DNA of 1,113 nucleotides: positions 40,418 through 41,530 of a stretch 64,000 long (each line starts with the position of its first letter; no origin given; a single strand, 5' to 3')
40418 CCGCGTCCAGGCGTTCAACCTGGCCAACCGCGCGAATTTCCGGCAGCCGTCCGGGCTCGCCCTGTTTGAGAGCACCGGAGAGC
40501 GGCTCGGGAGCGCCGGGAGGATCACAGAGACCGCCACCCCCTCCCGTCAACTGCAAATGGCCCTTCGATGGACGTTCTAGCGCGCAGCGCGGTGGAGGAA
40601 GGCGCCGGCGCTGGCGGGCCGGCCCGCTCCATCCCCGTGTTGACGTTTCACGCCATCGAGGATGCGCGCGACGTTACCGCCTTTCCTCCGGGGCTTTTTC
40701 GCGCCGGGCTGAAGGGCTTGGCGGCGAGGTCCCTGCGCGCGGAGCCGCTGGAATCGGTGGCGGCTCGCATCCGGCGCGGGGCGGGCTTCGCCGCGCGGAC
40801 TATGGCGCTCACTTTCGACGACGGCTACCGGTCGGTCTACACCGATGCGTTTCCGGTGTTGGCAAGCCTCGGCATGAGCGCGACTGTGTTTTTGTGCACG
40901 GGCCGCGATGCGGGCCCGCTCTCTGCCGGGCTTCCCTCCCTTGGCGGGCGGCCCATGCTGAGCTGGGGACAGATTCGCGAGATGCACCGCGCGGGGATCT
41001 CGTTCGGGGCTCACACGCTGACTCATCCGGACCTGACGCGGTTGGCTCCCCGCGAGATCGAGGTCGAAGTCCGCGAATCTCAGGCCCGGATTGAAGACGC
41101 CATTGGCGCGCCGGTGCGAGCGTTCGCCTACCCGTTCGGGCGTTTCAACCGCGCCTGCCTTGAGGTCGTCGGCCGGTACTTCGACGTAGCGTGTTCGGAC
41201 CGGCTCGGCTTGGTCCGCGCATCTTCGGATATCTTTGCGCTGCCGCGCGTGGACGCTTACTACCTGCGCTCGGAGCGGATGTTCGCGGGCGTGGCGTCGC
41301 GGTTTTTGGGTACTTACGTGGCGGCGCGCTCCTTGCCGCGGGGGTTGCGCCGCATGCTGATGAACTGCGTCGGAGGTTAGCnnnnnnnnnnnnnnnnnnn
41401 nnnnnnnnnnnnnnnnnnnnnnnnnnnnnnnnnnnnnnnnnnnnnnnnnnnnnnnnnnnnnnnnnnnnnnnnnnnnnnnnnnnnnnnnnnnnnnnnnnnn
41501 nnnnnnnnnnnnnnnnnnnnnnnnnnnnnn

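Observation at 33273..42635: Seven start/stop-coupled genes joining an ABC importer, an adenylating enzyme, an outer-membrane barrel, a CE4 deacetylase and a GT4 transferase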

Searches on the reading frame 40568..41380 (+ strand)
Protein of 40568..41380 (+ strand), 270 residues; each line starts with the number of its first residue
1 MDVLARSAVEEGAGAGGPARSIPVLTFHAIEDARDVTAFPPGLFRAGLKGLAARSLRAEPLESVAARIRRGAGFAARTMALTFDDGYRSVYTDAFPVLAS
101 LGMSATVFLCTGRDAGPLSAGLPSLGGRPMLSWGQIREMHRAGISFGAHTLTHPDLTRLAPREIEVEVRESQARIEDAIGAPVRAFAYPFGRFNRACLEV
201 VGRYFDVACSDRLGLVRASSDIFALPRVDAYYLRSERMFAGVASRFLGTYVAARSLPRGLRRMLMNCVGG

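Call 4: search_protein_families(library=pfam, proteins=[window:40568-41380:+], max_evalue=0.01)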
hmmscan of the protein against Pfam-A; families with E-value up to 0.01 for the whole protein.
window:40568-41380:+ (270 aa): 1 family
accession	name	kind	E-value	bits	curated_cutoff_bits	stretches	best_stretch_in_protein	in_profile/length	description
PF01522.26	Polysacc_deac_1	-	1.9e-27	96.2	23.1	1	76-201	6-116/124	Polysaccharide deacetylase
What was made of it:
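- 40568..41380 (+): Cytoplasmic CE4 (NodB-fold) de-N-acetylase with an intact Asp-His-His motif set (TFDDG, HTLTH, YPFG); 13-nt overlap with the barrel gene. Polysacc_deac_1 1.9e-27 (call 4).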

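Call 6: search_protein_families(library=ncbifam, proteins=[window:40568-41380:+], max_evalue=0.01)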
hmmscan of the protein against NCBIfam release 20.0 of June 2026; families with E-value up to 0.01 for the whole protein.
window:40568-41380:+ (270 aa): 10 families
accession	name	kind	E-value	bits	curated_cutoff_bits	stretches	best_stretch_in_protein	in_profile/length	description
TIGR03938.2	deacetyl_PgaB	equivalog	2.2e-13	49.4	321.9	1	24-151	5-143/621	poly-beta-1,6-N-acetyl-D-glucosamine N-deacetylase PgaB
NF050820.1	PolSacchBiosHfsH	equivalog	8.3e-10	38.7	400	1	77-228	34-178/249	oligosaccharide deacetylase HfsH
TIGR04243.1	nodulat_NodB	equivalog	7.6e-09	35.3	240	1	77-201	2-113/197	chitooligosaccharide deacetylase NodB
TIGR02764.1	spore_ybaN_pdaB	equivalog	2.5e-08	33.9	237.4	1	136-201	51-116/191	polysaccharide deacetylase family sporulation protein PdaB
TIGR03933.1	PIA_icaB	equivalog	2.1e-07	30.7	248.35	1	69-203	65-201/245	intercellular adhesin biosynthesis polysaccharide N-deacetylase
NF011177.0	PRK14582.1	equivalog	2.5e-07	29.3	923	1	65-151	95-186/671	poly-beta-1,6-N-acetyl-D-glucosamine N-deacetylase PgaB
NF011176.0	PRK14581.1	equivalog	5.7e-07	28.1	1091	1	69-153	99-188/673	poly-beta-1,6-N-acetyl-D-glucosamine N-deacetylase PgaB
TIGR02873.1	spore_ylxY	hypoth_equivalog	3.5e-06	26.5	391.5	1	139-200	133-194/268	probable sporulation protein, polysaccharide deacetylase family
TIGR02884.1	spore_pdaA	equivalog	2e-05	24.4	298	0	136-199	82-146/224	delta-lactam-biosynthetic de-N-acetylase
NF045821.1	PgAcgDacpgdA1_Bac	equivalog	0.0013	17.7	400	1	77-196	88-193/282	peptidoglycan-N-acetylglucosamine deacetylase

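Call 34: find_homologous_proteins(query=window:40568-41377:+, max_evalue=1e-10)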
Query window:40568-41377:+ (270 aa): 1844 proteins with E <= 1e-10 among 8000 candidates; the best 120 are listed.
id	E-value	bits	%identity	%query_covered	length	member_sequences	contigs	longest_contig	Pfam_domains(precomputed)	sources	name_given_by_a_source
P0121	4.6e-171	586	100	100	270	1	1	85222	PF01522.27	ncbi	-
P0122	2.1e-146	505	87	100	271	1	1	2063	PF01522.27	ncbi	-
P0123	3.3e-104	366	65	100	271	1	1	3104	PF01522.27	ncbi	-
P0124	5.7e-104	366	64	98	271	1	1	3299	PF01522.27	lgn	-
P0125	2.6e-97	344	63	95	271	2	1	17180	PF01522.27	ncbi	-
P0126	3.1e-95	337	66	86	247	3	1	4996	PF01522.27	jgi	jgi:peptidoglycan/xylan/chitin deacetylase (PgdA/CDA1 family)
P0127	6.2e-84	300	55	92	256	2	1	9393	PF01522.27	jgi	jgi:peptidoglycan/xylan/chitin deacetylase (PgdA/CDA1 family)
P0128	2.5e-83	298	60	91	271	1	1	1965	PF01522.27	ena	-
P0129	4.5e-82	294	54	97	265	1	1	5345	PF01522.27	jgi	jgi:peptidoglycan/xylan/chitin deacetylase (PgdA/CDA1 family)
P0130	1.9e-80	289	54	97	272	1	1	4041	PF01522.27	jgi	jgi:peptidoglycan/xylan/chitin deacetylase (PgdA/CDA1 family)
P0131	6.7e-79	283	56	91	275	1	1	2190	PF01522.27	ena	-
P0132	1.9e-78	282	56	87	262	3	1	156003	PF01522.27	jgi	jgi:peptidoglycan/xylan/chitin deacetylase (PgdA/CDA1 family)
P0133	2.1e-78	282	54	93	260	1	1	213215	PF01522.27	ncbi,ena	-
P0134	3.5e-78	281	54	91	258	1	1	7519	PF01522.27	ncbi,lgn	ncbi:MAG: polysaccharide deacetylase family protein [Candidatus Binatia bacterium]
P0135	6.4e-78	280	54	92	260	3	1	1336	PF01522.27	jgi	jgi:peptidoglycan/xylan/chitin deacetylase (PgdA/CDA1 family)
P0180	1.3e-74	269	51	92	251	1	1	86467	PF01522.27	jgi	jgi:peptidoglycan/xylan/chitin deacetylase (PgdA/CDA1 family)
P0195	4.9e-74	268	54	85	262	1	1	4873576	PF01522.27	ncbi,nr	ncbi:MAG: polysaccharide deacetylase family protein [Anaerolineae bacterium]|nr:MAG: polysaccharide 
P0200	5.8e-74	267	52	90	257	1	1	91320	PF01522.27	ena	-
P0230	6.1e-73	264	50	91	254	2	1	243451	PF01522.27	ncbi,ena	-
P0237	1.1e-72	263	51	88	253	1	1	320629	PF01522.27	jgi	jgi:peptidoglycan/xylan/chitin deacetylase (PgdA/CDA1 family)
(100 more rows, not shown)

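Call 35: find_encoding_contigs(protein=P0125, flank=8000, max_places=1)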
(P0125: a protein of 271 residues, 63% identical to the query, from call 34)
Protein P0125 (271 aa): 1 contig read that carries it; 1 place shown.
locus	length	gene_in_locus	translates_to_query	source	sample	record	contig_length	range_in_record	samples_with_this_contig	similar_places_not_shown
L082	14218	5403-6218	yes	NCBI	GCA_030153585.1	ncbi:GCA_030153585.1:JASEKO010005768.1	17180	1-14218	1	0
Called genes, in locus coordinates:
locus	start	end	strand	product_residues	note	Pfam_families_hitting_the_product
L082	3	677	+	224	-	?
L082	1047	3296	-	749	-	PF00456:Transketolase_N, PF13292:DXP_synthase_N (weak), PF02779:Transket_pyr, PF22613:Transketolase_C_1 (weak)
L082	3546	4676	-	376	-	PF01263:Aldose_epim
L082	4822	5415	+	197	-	PF25183:OMP_b-brl_4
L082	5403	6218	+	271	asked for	PF01522:Polysacc_deac_1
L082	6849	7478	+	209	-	PF00534:Glycos_transf_1, PF13692:Glyco_trans_1_4, PF13524:Glyco_trans_1_2 (weak)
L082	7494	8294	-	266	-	PF00106:adh_short, PF08659:KR, PF13561:adh_short_C2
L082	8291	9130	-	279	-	PF06439:3keto-disac_hyd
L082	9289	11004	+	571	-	PF00474:SSF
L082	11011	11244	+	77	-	-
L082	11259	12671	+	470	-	PF02952:Fucose_iso_C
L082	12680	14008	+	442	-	PF00370:FGGY_N, PF02782:FGGY_C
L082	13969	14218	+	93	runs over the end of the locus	-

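Call 36: find_encoding_contigs(protein=P0133, flank=8000, max_places=1)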
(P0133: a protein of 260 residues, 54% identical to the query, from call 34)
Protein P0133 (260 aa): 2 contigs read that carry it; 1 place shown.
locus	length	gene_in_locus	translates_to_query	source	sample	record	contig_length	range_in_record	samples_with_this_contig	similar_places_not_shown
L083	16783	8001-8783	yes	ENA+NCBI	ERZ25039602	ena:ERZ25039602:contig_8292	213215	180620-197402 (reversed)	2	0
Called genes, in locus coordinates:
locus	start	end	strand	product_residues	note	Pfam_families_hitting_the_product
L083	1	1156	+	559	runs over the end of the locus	PF00743:FMO-like, PF01266:DAO (faint), PF07992:Pyr_redox_2, PF13450:NAD_binding_8 (faint), PF13454:NAD_binding_9 (faint), PF13738:Pyr_redox_3, PF13434:Lys_Orn_oxgnase, PF00743:FMO-like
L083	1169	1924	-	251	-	PF00535:Glycos_transf_2, PF10111:Glyco_tranf_2_2 (weak)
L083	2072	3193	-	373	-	PF04055:Radical_SAM, PF13186:SPASM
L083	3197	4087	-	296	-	PF04055:Radical_SAM, PF13186:SPASM (weak)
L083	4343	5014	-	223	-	PF17784:Sulfotransfer_4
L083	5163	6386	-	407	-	PF01943:Polysacc_synt, PF13440:Polysacc_synt_3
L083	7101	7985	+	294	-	PF00535:Glycos_transf_2, PF10111:Glyco_tranf_2_2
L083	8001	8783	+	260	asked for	PF01522:Polysacc_deac_1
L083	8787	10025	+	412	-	PF13439:Glyco_transf_4, PF13579:Glyco_trans_4_4, PF00534:Glycos_transf_1, PF13524:Glyco_trans_1_2, PF13692:Glyco_trans_1_4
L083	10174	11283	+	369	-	PF02786:CPSase_L_D2 (faint), PF15632:ATPgrasp_Ter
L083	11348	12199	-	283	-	PF02582:DUF155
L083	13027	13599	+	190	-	-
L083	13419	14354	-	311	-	-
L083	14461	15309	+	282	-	-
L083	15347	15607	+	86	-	-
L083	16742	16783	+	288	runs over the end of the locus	PF05899:Cupin_3 (weak), PF07883:Cupin_2 (faint), PF05899:Cupin_3 (weak)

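Call 37: find_encoding_contigs(protein=P0195, flank=8000, max_places=1)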
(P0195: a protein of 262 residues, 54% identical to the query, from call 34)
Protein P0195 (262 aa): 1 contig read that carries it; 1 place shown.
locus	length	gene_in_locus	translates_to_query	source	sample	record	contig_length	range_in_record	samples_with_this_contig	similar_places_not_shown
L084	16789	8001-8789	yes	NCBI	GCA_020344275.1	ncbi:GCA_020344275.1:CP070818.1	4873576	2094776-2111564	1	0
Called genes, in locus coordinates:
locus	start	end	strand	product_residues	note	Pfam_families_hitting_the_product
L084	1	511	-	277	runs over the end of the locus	-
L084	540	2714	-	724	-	PF00933:Glyco_hydro_3, PF01915:Glyco_hydro_3_C, PF14310:Fn3-like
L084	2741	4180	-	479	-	PF00724:Oxidored_FMN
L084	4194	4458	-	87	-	-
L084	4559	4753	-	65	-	-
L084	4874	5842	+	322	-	PF02517:Rce1-like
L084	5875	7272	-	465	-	PF07992:Pyr_redox_2 (weak), PF12831:FAD_oxidored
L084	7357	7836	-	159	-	PF16347:SGSH_C (weak)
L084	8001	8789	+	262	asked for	PF01522:Polysacc_deac_1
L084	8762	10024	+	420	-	PF13439:Glyco_transf_4, PF13579:Glyco_trans_4_4, PF20706:GT4-conflict (weak), PF00534:Glycos_transf_1, PF13692:Glyco_trans_1_4, PF13524:Glyco_trans_1_2 (weak)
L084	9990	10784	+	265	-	PF01943:Polysacc_synt, PF13440:Polysacc_synt_3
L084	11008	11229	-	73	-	-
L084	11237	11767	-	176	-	PF12867:DinB_2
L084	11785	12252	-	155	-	PF05163:DinB (weak), PF08020:DUF1706, PF11716:MDMPI_N (weak), PF04978:MST (weak), PF12867:DinB_2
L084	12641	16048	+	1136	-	PF13313:DUF4082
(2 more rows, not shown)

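Call 47: search_solved_structures(query=window:40568-41377:+, max_evalue=0.00001)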
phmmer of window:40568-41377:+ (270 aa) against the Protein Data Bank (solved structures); distinct sequences matched with E-value up to 0.00001: 8.
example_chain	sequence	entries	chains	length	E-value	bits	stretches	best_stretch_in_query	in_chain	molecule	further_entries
6dq3_A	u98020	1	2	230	2.4e-16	63.6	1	21-228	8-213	Polysaccharide deacetylase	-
4v33_A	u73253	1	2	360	1.5e-09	41.4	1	21-239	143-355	POLYSACCHARIDE DEACETYLASE-LIKE PROTEIN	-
4hd5_A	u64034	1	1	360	8.2e-09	38.9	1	21-239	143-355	Polysaccharide deacetylase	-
5bu6_A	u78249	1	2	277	6.3e-08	36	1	75-149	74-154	BpsB (PgaB), Poly-beta-1,6-N-acetyl-D-glucosamine N-deacetylase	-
7ax7_A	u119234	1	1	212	1.4e-07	34.9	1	78-198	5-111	Endo-1,4-beta-xylanase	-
7y51_A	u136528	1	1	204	5.7e-07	32.9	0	75-201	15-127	Predicted xylanase/chitin deacetylase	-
7fbw_A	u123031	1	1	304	1.7e-06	31.3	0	75-201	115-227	Predicted xylanase/chitin deacetylase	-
4wcj_A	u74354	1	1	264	9.2e-06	28.9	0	76-193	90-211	Polysaccharide deacetylase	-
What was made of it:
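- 40568..41380 (+): Best PDB hit is 6dq3, 2.4e-16 (call 47).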

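Call 74: find_encoding_contigs(protein=P0132, flank=7000, max_places=1)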
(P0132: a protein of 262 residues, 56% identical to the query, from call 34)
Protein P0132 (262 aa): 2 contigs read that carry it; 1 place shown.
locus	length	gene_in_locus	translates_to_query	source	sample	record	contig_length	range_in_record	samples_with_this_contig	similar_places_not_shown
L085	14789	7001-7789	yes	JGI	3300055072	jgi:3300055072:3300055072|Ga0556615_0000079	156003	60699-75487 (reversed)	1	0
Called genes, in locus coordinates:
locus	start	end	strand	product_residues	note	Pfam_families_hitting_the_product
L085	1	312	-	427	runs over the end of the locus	PF13439:Glyco_transf_4, PF13579:Glyco_trans_4_4, PF00534:Glycos_transf_1, PF13692:Glyco_trans_1_4, PF13524:Glyco_trans_1_2 (weak)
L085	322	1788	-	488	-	PF01943:Polysacc_synt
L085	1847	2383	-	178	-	-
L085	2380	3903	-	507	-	PF01970:TctA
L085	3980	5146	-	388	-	PF03401:TctC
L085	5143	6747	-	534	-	-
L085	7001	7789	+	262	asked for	PF01522:Polysacc_deac_1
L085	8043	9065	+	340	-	PF00535:Glycos_transf_2, PF10111:Glyco_tranf_2_2, PF13641:Glyco_tranf_2_3, PF13506:Glyco_transf_21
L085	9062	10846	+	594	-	PF00070:Pyr_redox (faint), PF00890:FAD_binding_2 (weak), PF01266:DAO (weak), PF01494:FAD_binding_3 (weak), PF01593:Amino_oxidase, PF07992:Pyr_redox_2 (faint), PF12831:FAD_oxidored (weak), PF13450:NAD_binding_8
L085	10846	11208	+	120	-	-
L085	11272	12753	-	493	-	-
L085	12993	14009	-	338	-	PF03401:TctC (weak)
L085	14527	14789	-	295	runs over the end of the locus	PF08238:Sel1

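Call 75: find_encoding_contigs(protein=P0230, flank=7000, max_places=1)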
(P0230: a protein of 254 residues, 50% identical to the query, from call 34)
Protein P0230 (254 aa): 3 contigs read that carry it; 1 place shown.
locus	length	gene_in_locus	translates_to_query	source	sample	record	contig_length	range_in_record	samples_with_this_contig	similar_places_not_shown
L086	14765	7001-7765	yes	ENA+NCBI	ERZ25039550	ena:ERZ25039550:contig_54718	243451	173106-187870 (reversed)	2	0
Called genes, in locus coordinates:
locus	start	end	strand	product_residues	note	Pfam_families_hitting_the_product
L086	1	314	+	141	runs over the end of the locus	-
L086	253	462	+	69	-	-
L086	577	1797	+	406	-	PF00535:Glycos_transf_2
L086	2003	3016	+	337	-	PF00535:Glycos_transf_2, PF10111:Glyco_tranf_2_2, PF13641:Glyco_tranf_2_3, PF13506:Glyco_transf_21 (weak), PF13632:Glyco_trans_2_3 (weak)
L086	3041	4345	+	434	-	PF02655:ATP-grasp_3, PF02786:CPSase_L_D2, PF08443:RimK (faint), PF02222:ATP-grasp (weak)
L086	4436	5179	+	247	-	PF04488:Gly_transf_sug (weak), PF05704:Caps_synth (weak)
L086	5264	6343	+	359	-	PF00685:Sulfotransfer_1, PF13469:Sulfotransfer_3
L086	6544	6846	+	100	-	-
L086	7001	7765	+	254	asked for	PF01522:Polysacc_deac_1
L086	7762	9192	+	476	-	PF00501:AMP-binding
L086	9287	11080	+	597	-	PF00550:PP-binding, PF00668:Condensation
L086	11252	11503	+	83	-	PF00501:AMP-binding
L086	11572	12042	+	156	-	PF00501:AMP-binding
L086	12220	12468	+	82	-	-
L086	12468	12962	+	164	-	PF00550:PP-binding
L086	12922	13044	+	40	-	-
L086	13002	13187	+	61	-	PF03621:MbtH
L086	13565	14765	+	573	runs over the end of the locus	PF00501:AMP-binding, PF13193:AMP-binding_C, PF00550:PP-binding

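Call 76: find_encoding_contigs(protein=P0237, flank=7000, max_places=1)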
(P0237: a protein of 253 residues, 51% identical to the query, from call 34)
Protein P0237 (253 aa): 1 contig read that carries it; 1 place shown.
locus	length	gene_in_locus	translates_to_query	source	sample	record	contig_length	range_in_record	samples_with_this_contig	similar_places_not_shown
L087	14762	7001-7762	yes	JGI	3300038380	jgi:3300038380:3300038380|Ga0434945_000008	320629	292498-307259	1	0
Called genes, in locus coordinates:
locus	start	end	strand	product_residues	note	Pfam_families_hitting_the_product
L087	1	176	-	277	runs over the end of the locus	PF13938:DUF4213 (weak), PF04016:DUF364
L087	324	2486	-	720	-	PF04879:Molybdop_Fe4S4, PF00384:Molybdopterin, PF01568:Molydop_binding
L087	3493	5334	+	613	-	PF00890:FAD_binding_2 (weak), PF01266:DAO, PF01494:FAD_binding_3 (weak), PF01593:Amino_oxidase, PF01946:Thi4 (weak), PF12831:FAD_oxidored (weak), PF13450:NAD_binding_8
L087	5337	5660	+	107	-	-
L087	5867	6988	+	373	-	PF13506:Glyco_transf_21 (weak), PF00535:Glycos_transf_2, PF10111:Glyco_tranf_2_2, PF13641:Glyco_tranf_2_3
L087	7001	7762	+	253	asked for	PF01522:Polysacc_deac_1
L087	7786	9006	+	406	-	PF13439:Glyco_transf_4, PF13579:Glyco_trans_4_4, PF20706:GT4-conflict (weak), PF00534:Glycos_transf_1, PF13692:Glyco_trans_1_4, PF13524:Glyco_trans_1_2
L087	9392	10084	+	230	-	-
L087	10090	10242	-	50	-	-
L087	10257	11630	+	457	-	PF13231:PMT_2 (weak)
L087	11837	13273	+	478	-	PF11794:HpaB_N, PF03241:HpaB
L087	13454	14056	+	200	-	PF01965:DJ-1_PfpI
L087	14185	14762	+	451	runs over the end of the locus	PF00224:PK, PF02887:PK_C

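Call 80: find_encoding_contigs(protein=P0180, flank=8000, max_places=1)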
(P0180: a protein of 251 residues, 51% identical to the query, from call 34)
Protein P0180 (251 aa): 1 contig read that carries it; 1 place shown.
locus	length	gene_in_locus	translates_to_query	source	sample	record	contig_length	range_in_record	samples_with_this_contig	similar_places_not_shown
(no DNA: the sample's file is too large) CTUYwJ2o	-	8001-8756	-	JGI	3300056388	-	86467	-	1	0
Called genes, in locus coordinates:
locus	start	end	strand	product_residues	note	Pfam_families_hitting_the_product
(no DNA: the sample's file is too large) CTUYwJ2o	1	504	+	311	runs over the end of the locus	PF00535:Glycos_transf_2, PF10111:Glyco_tranf_2_2, PF13641:Glyco_tranf_2_3 (weak)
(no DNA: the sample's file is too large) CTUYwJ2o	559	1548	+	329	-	PF00535:Glycos_transf_2, PF13641:Glyco_tranf_2_3, PF10111:Glyco_tranf_2_2 (weak)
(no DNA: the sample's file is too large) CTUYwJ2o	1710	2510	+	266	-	PF00535:Glycos_transf_2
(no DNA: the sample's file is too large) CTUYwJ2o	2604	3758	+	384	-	PF13439:Glyco_transf_4, PF20706:GT4-conflict, PF00534:Glycos_transf_1, PF13692:Glyco_trans_1_4, PF13524:Glyco_trans_1_2 (weak)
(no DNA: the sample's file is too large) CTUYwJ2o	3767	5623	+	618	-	PF00664:ABC_membrane, PF00005:ABC_tran, PF13304:AAA_21 (faint)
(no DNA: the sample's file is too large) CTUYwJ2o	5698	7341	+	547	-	-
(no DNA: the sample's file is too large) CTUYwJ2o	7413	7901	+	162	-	PF00685:Sulfotransfer_1 (faint), PF13469:Sulfotransfer_3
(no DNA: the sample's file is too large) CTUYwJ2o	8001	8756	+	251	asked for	PF01522:Polysacc_deac_1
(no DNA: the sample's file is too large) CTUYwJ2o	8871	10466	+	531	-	-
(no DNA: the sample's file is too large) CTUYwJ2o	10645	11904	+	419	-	PF13439:Glyco_transf_4, PF13579:Glyco_trans_4_4 (faint), PF00534:Glycos_transf_1, PF13692:Glyco_trans_1_4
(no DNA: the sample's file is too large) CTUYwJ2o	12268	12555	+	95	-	PF00550:PP-binding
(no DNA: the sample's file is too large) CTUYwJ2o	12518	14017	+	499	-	PF00501:AMP-binding, PF13193:AMP-binding_C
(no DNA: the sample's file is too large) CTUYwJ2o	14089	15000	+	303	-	-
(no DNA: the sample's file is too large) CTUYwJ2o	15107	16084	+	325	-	PF00535:Glycos_transf_2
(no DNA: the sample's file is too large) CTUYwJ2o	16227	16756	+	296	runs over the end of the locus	PF01596:Methyltransf_3 (weak), PF13578:Methyltransf_24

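Call 81: find_encoding_contigs(protein=P0200, flank=8000, max_places=1)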
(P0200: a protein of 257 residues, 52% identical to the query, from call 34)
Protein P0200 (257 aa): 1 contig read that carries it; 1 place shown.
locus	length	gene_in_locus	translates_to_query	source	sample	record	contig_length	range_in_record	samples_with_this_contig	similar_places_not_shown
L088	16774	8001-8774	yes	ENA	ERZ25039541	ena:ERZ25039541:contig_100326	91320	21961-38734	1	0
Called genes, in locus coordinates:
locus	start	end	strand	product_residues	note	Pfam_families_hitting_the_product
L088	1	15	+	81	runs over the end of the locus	PF03621:MbtH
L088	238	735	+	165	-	-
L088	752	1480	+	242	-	PF13692:Glyco_trans_1_4, PF00534:Glycos_transf_1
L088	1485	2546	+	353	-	PF01408:GFO_IDH_MocA, PF02894:GFO_IDH_MocA_C, PF22725:GFO_IDH_MocA_C3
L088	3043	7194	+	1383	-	PF00668:Condensation, PF00501:AMP-binding, PF13193:AMP-binding_C, PF00550:PP-binding, PF00975:Thioesterase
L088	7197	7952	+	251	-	PF22624:AASDHPPT_N, PF01648:ACPS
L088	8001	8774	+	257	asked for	PF01522:Polysacc_deac_1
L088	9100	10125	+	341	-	PF00535:Glycos_transf_2, PF13641:Glyco_tranf_2_3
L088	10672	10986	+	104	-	PF00550:PP-binding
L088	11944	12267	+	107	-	PF00501:AMP-binding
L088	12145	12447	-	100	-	-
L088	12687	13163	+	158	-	-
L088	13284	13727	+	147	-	PF03279:Lip_A_acyltrans (weak)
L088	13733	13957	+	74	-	-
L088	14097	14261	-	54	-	-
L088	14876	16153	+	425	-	PF20706:GT4-conflict (faint), PF13439:Glyco_transf_4, PF13579:Glyco_trans_4_4, PF00534:Glycos_transf_1, PF13692:Glyco_trans_1_4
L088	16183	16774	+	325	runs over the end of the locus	PF01408:GFO_IDH_MocA, PF22725:GFO_IDH_MocA_C3 (weak)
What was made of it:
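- These are ATP-grasp enzymes (L083, L086), or AMP-binding enzymes with PCP/condensation/NRPS genes (L086, L088, and the P0180 locus) (calls 36, 75, 80, 81).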

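Call 82: find_homologous_proteins(query=L085:5143-6744:-, max_evalue=1e-10)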
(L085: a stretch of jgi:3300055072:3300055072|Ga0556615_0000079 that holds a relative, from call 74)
Query L085:5143-6744:- (533 aa): 2481 proteins with E <= 1e-10 among 8000 candidates; the best 120 are listed.
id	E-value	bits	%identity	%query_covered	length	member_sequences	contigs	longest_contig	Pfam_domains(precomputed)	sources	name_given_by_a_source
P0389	0.0e+0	1208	99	100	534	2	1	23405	-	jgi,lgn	jgi:hypothetical protein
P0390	0.0e+0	1053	86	99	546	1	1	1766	-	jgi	jgi:hypothetical protein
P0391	7.4e-257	871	72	99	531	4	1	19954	-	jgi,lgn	jgi:hypothetical protein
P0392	2.2e-254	863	72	99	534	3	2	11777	-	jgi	jgi:hypothetical protein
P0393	2.0e-250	850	71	99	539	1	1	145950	-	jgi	jgi:hypothetical protein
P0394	3.6e-250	849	71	98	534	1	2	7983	-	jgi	jgi:hypothetical protein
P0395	4.5e-249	846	70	99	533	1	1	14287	-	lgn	-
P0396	2.5e-243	827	69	99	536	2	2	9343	-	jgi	jgi:hypothetical protein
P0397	7.9e-243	825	68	98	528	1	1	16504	-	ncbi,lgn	-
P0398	1.0e-240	818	67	99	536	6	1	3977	-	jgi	jgi:hypothetical protein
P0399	2.4e-240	817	68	99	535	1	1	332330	-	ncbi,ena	-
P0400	2.6e-240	817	67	99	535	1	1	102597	-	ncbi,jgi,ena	-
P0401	4.2e-240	816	68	98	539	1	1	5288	-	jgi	jgi:hypothetical protein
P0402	5.0e-240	816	68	98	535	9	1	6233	-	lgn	-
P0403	5.4e-240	816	68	99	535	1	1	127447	-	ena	-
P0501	4.3e-219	747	63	100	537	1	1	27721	-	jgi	jgi:hypothetical protein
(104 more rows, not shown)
